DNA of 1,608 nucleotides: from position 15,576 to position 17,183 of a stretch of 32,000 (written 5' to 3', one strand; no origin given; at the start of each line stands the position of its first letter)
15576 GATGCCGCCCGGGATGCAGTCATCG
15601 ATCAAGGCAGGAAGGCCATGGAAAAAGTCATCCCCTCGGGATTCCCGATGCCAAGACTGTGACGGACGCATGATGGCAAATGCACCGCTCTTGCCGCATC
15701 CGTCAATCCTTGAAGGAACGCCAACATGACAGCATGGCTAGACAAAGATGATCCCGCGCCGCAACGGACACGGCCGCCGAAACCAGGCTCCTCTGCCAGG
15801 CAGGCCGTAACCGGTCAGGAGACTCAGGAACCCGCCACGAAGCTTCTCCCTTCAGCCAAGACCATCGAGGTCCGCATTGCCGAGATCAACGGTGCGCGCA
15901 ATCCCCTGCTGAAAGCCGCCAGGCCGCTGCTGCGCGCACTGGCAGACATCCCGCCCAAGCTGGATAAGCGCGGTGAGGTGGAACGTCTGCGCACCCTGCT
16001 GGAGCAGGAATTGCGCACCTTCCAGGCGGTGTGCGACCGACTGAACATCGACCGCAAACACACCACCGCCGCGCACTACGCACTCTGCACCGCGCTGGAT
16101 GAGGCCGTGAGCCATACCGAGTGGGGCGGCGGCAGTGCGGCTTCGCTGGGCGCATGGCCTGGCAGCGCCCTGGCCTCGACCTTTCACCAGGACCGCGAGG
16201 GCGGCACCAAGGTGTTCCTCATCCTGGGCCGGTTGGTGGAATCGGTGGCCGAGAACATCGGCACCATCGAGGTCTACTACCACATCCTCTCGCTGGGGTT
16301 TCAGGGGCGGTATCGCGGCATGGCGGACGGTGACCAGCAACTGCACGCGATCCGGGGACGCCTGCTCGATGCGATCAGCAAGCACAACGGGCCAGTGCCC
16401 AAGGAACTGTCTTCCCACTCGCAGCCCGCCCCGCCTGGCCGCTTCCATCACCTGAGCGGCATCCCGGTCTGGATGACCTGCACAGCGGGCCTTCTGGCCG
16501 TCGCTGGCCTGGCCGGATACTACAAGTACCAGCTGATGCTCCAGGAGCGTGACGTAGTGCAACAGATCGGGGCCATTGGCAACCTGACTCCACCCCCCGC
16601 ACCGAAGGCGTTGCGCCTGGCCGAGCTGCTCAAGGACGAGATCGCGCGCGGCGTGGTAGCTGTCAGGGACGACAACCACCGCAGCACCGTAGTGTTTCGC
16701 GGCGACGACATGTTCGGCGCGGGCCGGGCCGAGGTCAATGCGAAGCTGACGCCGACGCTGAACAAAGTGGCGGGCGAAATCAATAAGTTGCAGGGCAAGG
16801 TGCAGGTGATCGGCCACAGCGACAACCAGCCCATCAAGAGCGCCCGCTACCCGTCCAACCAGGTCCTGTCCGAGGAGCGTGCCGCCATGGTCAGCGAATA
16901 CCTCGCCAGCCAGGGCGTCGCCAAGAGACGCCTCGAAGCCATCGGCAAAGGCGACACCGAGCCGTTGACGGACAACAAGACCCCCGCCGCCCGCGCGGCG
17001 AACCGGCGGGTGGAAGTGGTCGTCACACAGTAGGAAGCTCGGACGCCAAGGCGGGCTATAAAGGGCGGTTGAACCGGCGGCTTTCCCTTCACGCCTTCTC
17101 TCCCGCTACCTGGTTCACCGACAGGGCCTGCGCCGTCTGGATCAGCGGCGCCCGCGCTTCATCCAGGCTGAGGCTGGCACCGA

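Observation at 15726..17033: Stand-alone long-form TssL (DotU + TM + OmpA/MotB) as the last gene of an effector operon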

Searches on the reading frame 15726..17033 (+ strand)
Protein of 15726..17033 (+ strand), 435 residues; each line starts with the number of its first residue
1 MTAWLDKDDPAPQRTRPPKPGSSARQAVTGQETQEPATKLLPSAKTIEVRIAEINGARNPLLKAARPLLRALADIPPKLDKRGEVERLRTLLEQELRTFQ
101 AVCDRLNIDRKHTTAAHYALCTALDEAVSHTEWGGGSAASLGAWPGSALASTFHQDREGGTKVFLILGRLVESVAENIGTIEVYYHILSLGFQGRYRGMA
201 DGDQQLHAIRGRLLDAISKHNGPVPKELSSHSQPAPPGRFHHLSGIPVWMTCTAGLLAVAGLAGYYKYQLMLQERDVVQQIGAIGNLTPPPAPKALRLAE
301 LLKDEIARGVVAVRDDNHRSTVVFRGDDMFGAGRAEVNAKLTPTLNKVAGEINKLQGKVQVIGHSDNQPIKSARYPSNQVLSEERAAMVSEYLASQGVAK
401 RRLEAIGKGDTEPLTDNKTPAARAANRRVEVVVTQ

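Call 5: search_protein_families(library=pfam, proteins=[window:15726-17033:+], max_evalue=0.01)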
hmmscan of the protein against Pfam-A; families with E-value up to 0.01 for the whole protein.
window:15726-17033:+ (435 aa): 2 families
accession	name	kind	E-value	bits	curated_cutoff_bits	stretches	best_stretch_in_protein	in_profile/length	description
PF09850.14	DotU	-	2.2e-56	191.2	27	1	60-268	1-204/205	Type VI secretion system protein DotU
PF00691.25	OmpA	-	1.4e-17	64.3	27.2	1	329-427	1-98/98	OmpA family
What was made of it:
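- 15900..16460 (+): Residues 59-245: cytoplasmic DotU/TssL helical domain. Pfam DotU, profile positions 1-204 of 205 (call 5).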

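Call 6: search_protein_families(library=ncbifam, proteins=[window:15726-17033:+], max_evalue=0.01)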
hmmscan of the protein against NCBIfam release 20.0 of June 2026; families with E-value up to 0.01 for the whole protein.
window:15726-17033:+ (435 aa): 43 families (the best 25 are shown)
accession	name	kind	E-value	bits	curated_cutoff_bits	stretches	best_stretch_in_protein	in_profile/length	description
NF005999.0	PRK08126.1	subfamily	5.3e-157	523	571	1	22-435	25-432/432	hypothetical protein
NF005444.0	PRK07033.1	equivalog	1.3e-97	327.6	520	1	36-433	24-421/438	DotU family type VI secretion system protein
TIGR03349.1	IV_VI_DotU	subfamily_domain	1.4e-53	181.8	89.95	1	59-273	1-209/211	DotU/TssL family secretion system protein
TIGR03350.1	type_VI_ompA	equivalog_domain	1.3e-46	158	139.8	1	297-433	1-137/137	type VI secretion system protein TssL, long form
NF006541.1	PRK09038.1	equivalog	6e-32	111.3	283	1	297-434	112-249/253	flagellar motor protein MotD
NF011283.0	PRK14693.1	equivalog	9.6e-32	110.2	686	1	88-432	143-488/552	hypothetical protein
NF006508.0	PRK08944.1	subfamily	3.4e-31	108.6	259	1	296-435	149-289/304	MotB family protein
NF038228.1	IcmH_DotU_IVB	equivalog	9.7e-29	100.5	50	1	57-275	37-245/258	type IVB secretion system protein IcmH/DotU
NF053611.1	YiaD_Gzip_OmpA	equivalog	1.9e-28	99.6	175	1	301-433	77-206/206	YiaD family glycine zipper/OmpA-like lipoprotein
NF005382.1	PRK06925.1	equivalog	4.7e-26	92.5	264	1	303-434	92-224/225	flagellar motor protein MotS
NF005445.0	PRK07034.1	equivalog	9.7e-25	87.2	703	1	59-432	142-506/536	hypothetical protein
NF053612.1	anchor_PA1041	equivalog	8.9e-21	74.9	250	1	322-433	125-235/236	PA1041 family peptidoglycan-binding anchor lipoprotein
NF045787.1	OmpABordt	equivalog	4.7e-19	68.8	200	1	316-433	75-189/194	outer membrane protein OmpA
NF006543.0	PRK09039.1-2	equivalog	6.3e-19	69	305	1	320-434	232-348/350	peptidoglycan -binding protein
NF005195.1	PRK06667.1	equivalog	2.9e-17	63.3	300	1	299-434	95-236/241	flagellar motor protein MotB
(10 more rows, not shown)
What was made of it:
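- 16614..17030 (+): Residues 297-435: periplasmic OmpA/MotB-like peptidoglycan-binding domain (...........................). TIGR03350 scores 158 bits against a cutoff of 139.8 (call 6).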

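Call 7: find_homologous_proteins(query=window:15726-17033:+, max_evalue=1e-10)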
Query window:15726-17033:+ (435 aa): 1097 proteins with E <= 1e-10 among 8000 candidates; the best 120 are listed.
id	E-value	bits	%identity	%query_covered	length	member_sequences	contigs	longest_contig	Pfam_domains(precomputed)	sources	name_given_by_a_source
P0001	8.2e-270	913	94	100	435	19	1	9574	PF00691.26,PF09850.15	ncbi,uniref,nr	ncbi:Outer membrane protein, OmpA/MotB-family [Cupriavidus necator]|uniref:Outer membrane protein, O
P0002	9.3e-230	781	82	100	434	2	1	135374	PF00691.26,PF09850.15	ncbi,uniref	ncbi:type VI secretion system protein TssL, long form [Cupriavidus sp. NPDC089707]|uniref:type VI se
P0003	6.4e-228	775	80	100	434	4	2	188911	PF00691.26,PF09850.15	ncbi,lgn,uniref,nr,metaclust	ncbi:type VI secretion system protein TssL, long form [Cupriavidus sp. SK-4]|uniref:type VI secretio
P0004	3.7e-217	739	78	100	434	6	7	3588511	PF00691.26,PF09850.15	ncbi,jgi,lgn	ncbi:type VI secretion system protein TssL, long form [Cupriavidus basilensis]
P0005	7.6e-212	722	75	100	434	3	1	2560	PF00691.26,PF09850.15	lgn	-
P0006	4.7e-199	680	72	100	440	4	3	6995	PF00691.26,PF09850.15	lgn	-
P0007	3.7e-151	522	69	71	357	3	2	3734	PF00691.26,PF09850.15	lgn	-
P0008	2.4e-146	506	57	98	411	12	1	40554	PF00691.26,PF09850.15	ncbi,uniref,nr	ncbi:type VI secretion system protein TssL, long form [Cupriavidus basilensis]|uniref:type VI secret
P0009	3.4e-145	502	58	98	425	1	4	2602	PF00691.26,PF09850.15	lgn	-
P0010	4.1e-145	502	57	98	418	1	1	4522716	PF00691.26,PF09850.15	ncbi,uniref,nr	ncbi:type VI secretion system protein TssL, long form [Cupriavidus basilensis]|uniref:Outer membrane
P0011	6.1e-142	492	59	90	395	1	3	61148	PF00691.26,PF09850.15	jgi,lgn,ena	-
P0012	1.6e-140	487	61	89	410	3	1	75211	PF00691.26,PF09850.15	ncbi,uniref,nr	ncbi:type VI secretion system protein TssL, long form [Cupriavidus basilensis]|uniref:type VI secret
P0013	6.7e-140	485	57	99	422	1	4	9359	PF00691.26,PF09850.15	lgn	-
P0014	1.1e-139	484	61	90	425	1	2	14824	PF00691.26,PF09850.15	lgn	-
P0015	1.4e-139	484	61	90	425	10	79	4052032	PF00691.26,PF09850.15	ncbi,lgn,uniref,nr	ncbi:type IVB secretion system protein IcmH/DotU [Cupriavidus necator]|uniref:Outer membrane protein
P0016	1.2e-138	481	60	90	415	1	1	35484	PF00691.26,PF09850.15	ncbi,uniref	ncbi:type VI secretion system protein TssL, long form [Pandoraea sp. NPDC090278]|uniref:type VI secr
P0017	2.4e-138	480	58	95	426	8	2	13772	PF00691.26,PF09850.15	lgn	-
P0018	6.0e-138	479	60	90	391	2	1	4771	PF00691.26,PF09850.15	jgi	jgi:type VI secretion system protein ImpK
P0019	2.4e-137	477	57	94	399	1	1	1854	PF00691.26,PF09850.15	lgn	-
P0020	2.2e-135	470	59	90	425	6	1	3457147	PF00691.26,PF09850.15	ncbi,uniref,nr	ncbi:type VI secretion system protein TssL, long form [Cupriavidus taiwanensis]|uniref:Replication/v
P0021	5.9e-135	469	59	90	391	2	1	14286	PF00691.26,PF09850.15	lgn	-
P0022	2.0e-134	467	59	90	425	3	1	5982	PF00691.26,PF09850.15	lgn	-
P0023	2.2e-134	467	60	88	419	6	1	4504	PF00691.26,PF09850.15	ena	-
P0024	4.6e-134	466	55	97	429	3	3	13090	PF00691.26,PF09850.15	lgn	-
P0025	5.4e-134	466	55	100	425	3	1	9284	PF00691.26,PF09850.15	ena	-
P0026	6.5e-134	465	59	90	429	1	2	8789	PF00691.26,PF09850.15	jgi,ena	-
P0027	1.6e-133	464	58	90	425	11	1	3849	PF00691.26,PF09850.15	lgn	-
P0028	2.7e-133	463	59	90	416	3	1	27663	PF00691.26,PF09850.15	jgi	jgi:type VI secretion system protein ImpK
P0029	2.8e-133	463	59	90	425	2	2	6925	PF00691.26,PF09850.15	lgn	-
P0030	5.7e-133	462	58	90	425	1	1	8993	PF00691.26,PF09850.15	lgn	-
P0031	6.2e-133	462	57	96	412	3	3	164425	PF00691.26,PF09850.15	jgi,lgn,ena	-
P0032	5.0e-132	459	56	96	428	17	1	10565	PF00691.26,PF09850.15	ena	-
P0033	5.7e-131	456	55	95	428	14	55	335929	PF00691.26,PF09850.15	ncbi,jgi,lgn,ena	-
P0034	1.5e-130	454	54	98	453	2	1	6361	PF00691.26,PF09850.15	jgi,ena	-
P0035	1.5e-130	454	55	96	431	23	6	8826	PF00691.26,PF09850.15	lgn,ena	-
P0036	6.2e-130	452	55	96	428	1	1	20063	PF00691.26,PF09850.15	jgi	jgi:type VI secretion system protein ImpK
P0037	8.8e-130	452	54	98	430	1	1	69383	PF00691.26,PF09850.15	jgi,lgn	-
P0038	9.0e-130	452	57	90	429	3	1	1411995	PF00691.26,PF09850.15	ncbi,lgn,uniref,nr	ncbi:Outer membrane protein A [Ralstonia condita]|uniref:Outer membrane protein A n=1 Tax=Ralstonia 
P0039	1.8e-129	451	55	90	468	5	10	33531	PF00691.26,PF09850.15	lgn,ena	-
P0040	5.8e-129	449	55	95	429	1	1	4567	PF00691.26,PF09850.15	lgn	-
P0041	1.1e-128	448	55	96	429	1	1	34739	PF00691.26,PF09850.15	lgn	-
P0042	2.4e-128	447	57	90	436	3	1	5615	PF00691.26,PF09850.15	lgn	-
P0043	9.8e-128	445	61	80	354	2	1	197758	PF00691.26,PF09850.15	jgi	-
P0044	1.5e-127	444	52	99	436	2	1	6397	PF00691.26,PF09850.15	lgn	-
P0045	1.5e-127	444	57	90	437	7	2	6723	PF00691.26,PF09850.15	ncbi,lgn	ncbi:type IV/VI secretion system protein, DotU family [compost metagenome]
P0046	4.1e-127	443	57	90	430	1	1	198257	PF00691.26,PF09850.15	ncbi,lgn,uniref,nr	ncbi:Outer membrane protein A [Ralstonia sp. LMG 32965]|uniref:type VI secretion system protein TssL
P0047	8.3e-127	442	54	99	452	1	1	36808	PF00691.26,PF09850.15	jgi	-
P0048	1.1e-126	441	57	90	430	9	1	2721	PF00691.26,PF09850.15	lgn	-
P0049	1.4e-126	441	56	90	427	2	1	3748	PF00691.26,PF09850.15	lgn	-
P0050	4.4e-126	439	56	90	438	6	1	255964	PF00691.26,PF09850.15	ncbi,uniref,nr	ncbi:type VI secretion system protein TssL, long form [Cupriavidus sp. UME77]|uniref:type VI secreti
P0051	6.2e-125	436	55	90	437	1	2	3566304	PF00691.26,PF09850.15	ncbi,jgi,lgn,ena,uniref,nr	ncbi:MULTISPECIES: type VI secretion system protein TssL, long form [unclassified Cupriavidus]|unire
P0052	2.5e-124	434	53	99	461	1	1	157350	PF00691.26,PF09850.15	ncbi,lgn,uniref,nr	ncbi:Outer membrane protein A [Ralstonia psammae]|uniref:Outer membrane protein A n=1 Tax=Ralstonia 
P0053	4.0e-124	433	55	90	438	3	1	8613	PF00691.26,PF09850.15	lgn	-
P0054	9.6e-124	432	54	90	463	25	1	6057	PF00691.26,PF09850.15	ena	-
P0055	3.2e-123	430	54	93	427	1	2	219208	PF00691.26,PF09850.15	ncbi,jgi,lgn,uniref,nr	ncbi:type VI secretion system protein TssL, long form [Ralstonia sp. UBA689]|uniref:type VI secretio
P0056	4.4e-121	423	52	87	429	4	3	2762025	PF00691.26,PF09850.15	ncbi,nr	ncbi:type VI secretion system protein TssL [Burkholderia thailandensis]|nr:type VI secretion system 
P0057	2.2e-120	421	50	96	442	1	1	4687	PF00691.26,PF09850.15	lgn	-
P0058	3.5e-120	420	52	90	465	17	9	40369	PF00691.26,PF09850.15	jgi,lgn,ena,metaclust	metaclust:\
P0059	3.8e-119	417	49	97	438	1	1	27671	PF00691.26,PF09850.15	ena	-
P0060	6.6e-119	416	53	89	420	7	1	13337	PF00691.26,PF09850.15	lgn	-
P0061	1.0e-118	415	53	90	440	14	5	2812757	PF00691.26,PF09850.15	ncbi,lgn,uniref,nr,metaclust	ncbi:type VI secretion system protein TssL, long form [Cupriavidus oxalaticus]|uniref:Outer membrane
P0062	1.1e-118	415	52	89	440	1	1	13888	PF00691.26,PF09850.15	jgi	jgi:type VI secretion system protein ImpK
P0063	1.6e-118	415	51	96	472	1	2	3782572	PF00691.26,PF09850.15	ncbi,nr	ncbi:type VI secretion system protein TssL, long form [Xenophilus aerolatus]|nr:type VI secretion sy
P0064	4.6e-118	413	51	89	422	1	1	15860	PF00691.26,PF09850.15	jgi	jgi:type VI secretion system protein ImpK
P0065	6.8e-118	412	49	94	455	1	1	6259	PF00691.26,PF09850.15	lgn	-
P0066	7.3e-118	412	53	89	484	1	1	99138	PF00691.26,PF09850.15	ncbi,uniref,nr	ncbi:type VI secretion system protein TssL, long form [Collimonas silvisoli]|uniref:type VI secretio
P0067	1.6e-117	411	50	91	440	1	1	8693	PF00691.26,PF09850.15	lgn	-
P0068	2.1e-117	411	53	91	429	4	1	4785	PF00691.26,PF09850.15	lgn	-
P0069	3.2e-117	410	47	100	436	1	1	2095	PF00691.26,PF09850.15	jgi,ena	-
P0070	5.3e-117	410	47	98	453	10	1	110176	PF00691.26,PF09850.15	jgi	jgi:type VI secretion system protein ImpK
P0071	5.5e-117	410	50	91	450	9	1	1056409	PF00691.26,PF09850.15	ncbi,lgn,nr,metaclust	ncbi:type VI secretion system protein ImpK [Variovorax sp. EL159]|nr:type VI secretion system protei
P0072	6.0e-117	409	49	96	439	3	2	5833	PF00691.26,PF09850.15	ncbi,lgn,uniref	ncbi:type VI secretion system protein TssL, long form [Caballeronia sp.]|uniref:type VI secretion sy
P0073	6.5e-117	409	49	93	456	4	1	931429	PF00691.26,PF09850.15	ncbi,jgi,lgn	jgi:type VI secretion system protein ImpK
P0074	7.7e-117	409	48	98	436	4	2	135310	PF00691.26,PF09850.15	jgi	jgi:type VI secretion system protein ImpK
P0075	9.1e-117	409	49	91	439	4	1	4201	PF00691.26,PF09850.15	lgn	-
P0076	1.0e-116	409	47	98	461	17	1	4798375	PF00691.26,PF09850.15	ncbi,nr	ncbi:type VI secretion system protein ImpK [Paraburkholderia sp. BL9I2N2]|nr:type VI secretion syste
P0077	1.0e-116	409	49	93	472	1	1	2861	PF00691.26,PF09850.15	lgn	-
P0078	1.9e-116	408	50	94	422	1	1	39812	PF00691.26,PF09850.15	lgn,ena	-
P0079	2.6e-116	407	50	93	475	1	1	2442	PF00691.26,PF09850.15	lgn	-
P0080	5.9e-116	406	51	89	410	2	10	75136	PF00691.26,PF09850.15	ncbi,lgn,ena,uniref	ncbi:type IVB secretion system protein IcmH/DotU [Cupriavidus sp. 2MCAB6]|uniref:type IVB secretion 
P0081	9.1e-116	405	51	89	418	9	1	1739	PF00691.26,PF09850.15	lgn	-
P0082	1.0e-115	405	48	96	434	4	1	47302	PF00691.26,PF09850.15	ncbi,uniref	ncbi:type VI secretion system protein TssL, long form [Burkholderia sp. BCC1977]|uniref:type VI secr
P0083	1.1e-115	405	50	92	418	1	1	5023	PF00691.26,PF09850.15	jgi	jgi:type VI secretion system protein ImpK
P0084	1.3e-115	405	48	96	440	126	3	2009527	PF00691.26,PF09850.15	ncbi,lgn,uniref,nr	ncbi:type VI secretion system protein TssL, long form [Burkholderia multivorans]|uniref:type VI secr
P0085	1.6e-115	405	49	90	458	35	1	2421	PF00691.26,PF09850.15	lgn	-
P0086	1.7e-115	405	51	87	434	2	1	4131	PF00691.26,PF09850.15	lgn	-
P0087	1.8e-115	405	50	91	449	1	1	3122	PF00691.26,PF09850.15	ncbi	ncbi:MAG: type VI secretion system protein TssL, long form [Ramlibacter sp.]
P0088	2.0e-115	404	47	97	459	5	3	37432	PF00691.26,PF09850.15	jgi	jgi:type VI secretion system protein ImpK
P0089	2.3e-115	404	46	100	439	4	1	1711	PF00691.26,PF09850.15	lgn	-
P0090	2.5e-115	404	50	86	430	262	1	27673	PF00691.26,PF09850.15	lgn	-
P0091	2.6e-115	404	49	91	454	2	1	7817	PF00691.26,PF09850.15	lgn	-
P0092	3.7e-115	403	50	89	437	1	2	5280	PF00691.26,PF09850.15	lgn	-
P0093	4.0e-115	403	49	91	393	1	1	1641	PF00691.26,PF09850.15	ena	-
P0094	4.3e-115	403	50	91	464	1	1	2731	PF00691.26,PF09850.15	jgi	jgi:type VI secretion system protein ImpK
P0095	4.5e-115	403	50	90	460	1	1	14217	PF00691.26,PF09850.15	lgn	-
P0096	4.5e-115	403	49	91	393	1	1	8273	PF00691.26,PF09850.15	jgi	jgi:type VI secretion system protein ImpK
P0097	4.6e-115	403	49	91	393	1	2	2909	PF00691.26,PF09850.15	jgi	jgi:type VI secretion system protein ImpK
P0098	6.2e-115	403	49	91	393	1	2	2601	PF00691.26,PF09850.15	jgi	jgi:type VI secretion system protein ImpK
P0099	7.0e-115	403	51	87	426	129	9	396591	PF00691.26,PF09850.15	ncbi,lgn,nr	ncbi:type VI secretion system [Burkholderia pseudomallei]|nr:type VI secretion system [Burkholderia 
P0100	7.4e-115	402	49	91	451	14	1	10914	PF00691.26,PF09850.15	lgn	-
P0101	8.7e-115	402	50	86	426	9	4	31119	PF00691.26,PF09850.15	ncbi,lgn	-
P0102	1.1e-114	402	49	91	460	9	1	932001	PF00691.26,PF09850.15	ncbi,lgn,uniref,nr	ncbi:type VI secretion system protein ImpK [Variovorax sp. OK605]|uniref:type VI secretion system pr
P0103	1.2e-114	402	51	89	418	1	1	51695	PF00691.26,PF09850.15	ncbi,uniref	ncbi:type VI secretion system protein TssL, long form [Paraburkholderia sediminicola]|uniref:type VI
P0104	1.4e-114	402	48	89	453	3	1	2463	PF00691.26,PF09850.15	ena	-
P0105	1.4e-114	402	47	99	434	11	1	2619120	PF00691.26,PF09850.15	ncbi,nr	ncbi:hypothetical protein WI26_22325 [Burkholderia diffusa]|nr:hypothetical protein WI26_22325 [Burk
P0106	1.5e-114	401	51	89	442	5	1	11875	PF00691.26,PF09850.15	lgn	-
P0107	1.5e-114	401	49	91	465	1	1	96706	PF00691.26,PF09850.15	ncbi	-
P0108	1.7e-114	401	47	100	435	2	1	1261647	PF00691.26,PF09850.15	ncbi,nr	ncbi:type VI secretion system protein TssL [Burkholderia sp. SRS-46]|nr:type VI secretion system pro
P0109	2.4e-114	401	48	99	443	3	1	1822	PF00691.26,PF09850.15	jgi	jgi:type VI secretion system protein ImpK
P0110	2.4e-114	401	48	93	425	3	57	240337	PF00691.26,PF09850.15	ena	-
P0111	2.6e-114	401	49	92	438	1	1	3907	PF00691.26,PF09850.15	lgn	-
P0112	3.0e-114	400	48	96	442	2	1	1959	PF00691.26,PF09850.15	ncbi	-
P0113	3.1e-114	400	49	91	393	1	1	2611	PF00691.26,PF09850.15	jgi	jgi:type VI secretion system protein ImpK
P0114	3.1e-114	400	49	91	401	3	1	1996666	PF00691.26,PF09850.15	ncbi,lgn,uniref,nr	ncbi:type VI secretion system protein TssL, long form [Caballeronia sp. SBC1]|uniref:type VI secreti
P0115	3.5e-114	400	51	86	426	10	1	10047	PF00691.26,PF09850.15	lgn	-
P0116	4.3e-114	400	49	91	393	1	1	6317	PF00691.26,PF09850.15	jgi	jgi:type VI secretion system protein ImpK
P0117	5.7e-114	400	52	89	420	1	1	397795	PF00691.26,PF09850.15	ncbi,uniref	ncbi:type VI secretion system protein TssL, long form [Paraburkholderia sediminicola]|uniref:type VI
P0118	5.9e-114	400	48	91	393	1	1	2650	PF00691.26,PF09850.15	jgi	jgi:type VI secretion system protein ImpK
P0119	6.2e-114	399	49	91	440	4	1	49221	PF00691.26,PF09850.15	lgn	-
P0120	6.9e-114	399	50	90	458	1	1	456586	PF00691.26,PF09850.15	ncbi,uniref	ncbi:type VI secretion system protein TssL, long form [Variovorax boronicumulans]|uniref:type VI sec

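Call 8: find_encoding_contigs(protein=window:15726-17033:+, flank=10000, max_places=6)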
Protein window:15726-17033:+ (435 aa): 24 contigs read that carry it; 4 places shown.
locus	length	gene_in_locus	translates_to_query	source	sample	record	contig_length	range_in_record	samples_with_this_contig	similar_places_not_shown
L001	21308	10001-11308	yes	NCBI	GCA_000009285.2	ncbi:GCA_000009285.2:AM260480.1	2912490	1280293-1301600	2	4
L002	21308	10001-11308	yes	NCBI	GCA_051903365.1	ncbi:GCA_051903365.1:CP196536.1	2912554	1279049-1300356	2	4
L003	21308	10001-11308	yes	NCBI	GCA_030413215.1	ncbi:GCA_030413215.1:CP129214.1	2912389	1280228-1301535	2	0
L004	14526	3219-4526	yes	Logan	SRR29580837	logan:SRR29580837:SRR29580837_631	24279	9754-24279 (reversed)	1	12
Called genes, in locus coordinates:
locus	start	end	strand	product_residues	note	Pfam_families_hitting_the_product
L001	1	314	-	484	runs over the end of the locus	PF07364:DUF1485, PF07171:MlrC_C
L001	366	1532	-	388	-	PF01266:DAO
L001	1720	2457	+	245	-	PF13560:HTH_31, PF01381:HTH_3, PF07883:Cupin_2, PF05899:Cupin_3 (weak)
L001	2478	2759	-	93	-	-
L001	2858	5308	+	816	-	PF05954:Phage_GPD, PF20093:DUF6484 (faint), PF04717:Phage_base_V, PF13296:T6SS_Vgr, PF10106:DUF2345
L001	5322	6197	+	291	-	PF13503:DUF4123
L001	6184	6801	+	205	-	PF11745:DUF3304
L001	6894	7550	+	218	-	PF11745:DUF3304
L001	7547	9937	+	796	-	PF09994:T6SS_Tle1-like_cat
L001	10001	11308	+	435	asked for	PF09850:DotU, PF00691:OmpA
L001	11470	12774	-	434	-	PF07690:MFS_1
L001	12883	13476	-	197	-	PF00440:TetR_N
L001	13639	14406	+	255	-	PF00106:adh_short, PF08659:KR, PF13561:adh_short_C2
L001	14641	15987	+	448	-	PF00083:Sugar_tr (weak), PF07690:MFS_1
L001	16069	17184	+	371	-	PF00724:Oxidored_FMN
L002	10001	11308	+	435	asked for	PF09850:DotU, PF00691:OmpA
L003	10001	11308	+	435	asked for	PF09850:DotU, PF00691:OmpA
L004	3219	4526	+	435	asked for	PF09850:DotU, PF00691:OmpA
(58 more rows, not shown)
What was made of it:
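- The genes within 10 kb on either side of tssL' are metabolic or regulatory (call 8).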

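Call 9: find_encoding_contigs(protein=P0015, flank=10000, max_places=3)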
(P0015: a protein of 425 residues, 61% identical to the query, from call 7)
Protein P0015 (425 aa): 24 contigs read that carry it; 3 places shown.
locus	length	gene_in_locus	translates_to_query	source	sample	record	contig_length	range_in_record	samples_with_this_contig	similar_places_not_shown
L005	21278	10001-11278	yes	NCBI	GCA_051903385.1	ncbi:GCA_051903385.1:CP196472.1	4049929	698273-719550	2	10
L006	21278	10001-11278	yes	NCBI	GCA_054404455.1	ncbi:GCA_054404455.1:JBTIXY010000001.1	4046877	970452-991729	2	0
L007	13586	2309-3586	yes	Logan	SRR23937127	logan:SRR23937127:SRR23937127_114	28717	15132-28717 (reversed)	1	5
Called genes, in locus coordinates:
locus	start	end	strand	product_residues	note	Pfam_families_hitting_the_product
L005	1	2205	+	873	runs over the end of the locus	PF05954:Phage_GPD, PF04717:Phage_base_V, PF20093:DUF6484 (faint), PF13296:T6SS_Vgr, PF10106:DUF2345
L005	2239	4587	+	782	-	PF24322:Tle3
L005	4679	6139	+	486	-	-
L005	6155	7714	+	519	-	-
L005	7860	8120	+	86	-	PF05488:PAAR_motif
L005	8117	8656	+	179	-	PF12790:T6SS-SciN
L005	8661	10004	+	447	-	PF05936:T6SS_VasE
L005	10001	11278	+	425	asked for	PF09850:DotU, PF00691:OmpA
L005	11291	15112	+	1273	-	PF14331:IcmF-related_N, PF06761:IcmF-related, PF06744:IcmF_C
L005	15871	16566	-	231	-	PF00912:Transgly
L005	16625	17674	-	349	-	PF02615:Ldh_2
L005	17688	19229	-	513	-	-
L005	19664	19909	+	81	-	-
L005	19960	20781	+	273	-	PF13350:Y_phosphatase3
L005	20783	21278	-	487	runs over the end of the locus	PF00871:Acetate_kinase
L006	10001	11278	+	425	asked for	PF09850:DotU, PF00691:OmpA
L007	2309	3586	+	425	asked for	PF09850:DotU, PF00691:OmpA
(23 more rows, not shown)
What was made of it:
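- On Core T6SS membrane-complex subunit TssL (functional definition): The core cluster is on chromosome 1 (call 9).
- On TagL-type accessory anchor: A complete DotU domain is present (call 5), and the core TssL of the genome is itself long form (call 9).
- The main cluster is on chromosome 1 (call 9).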
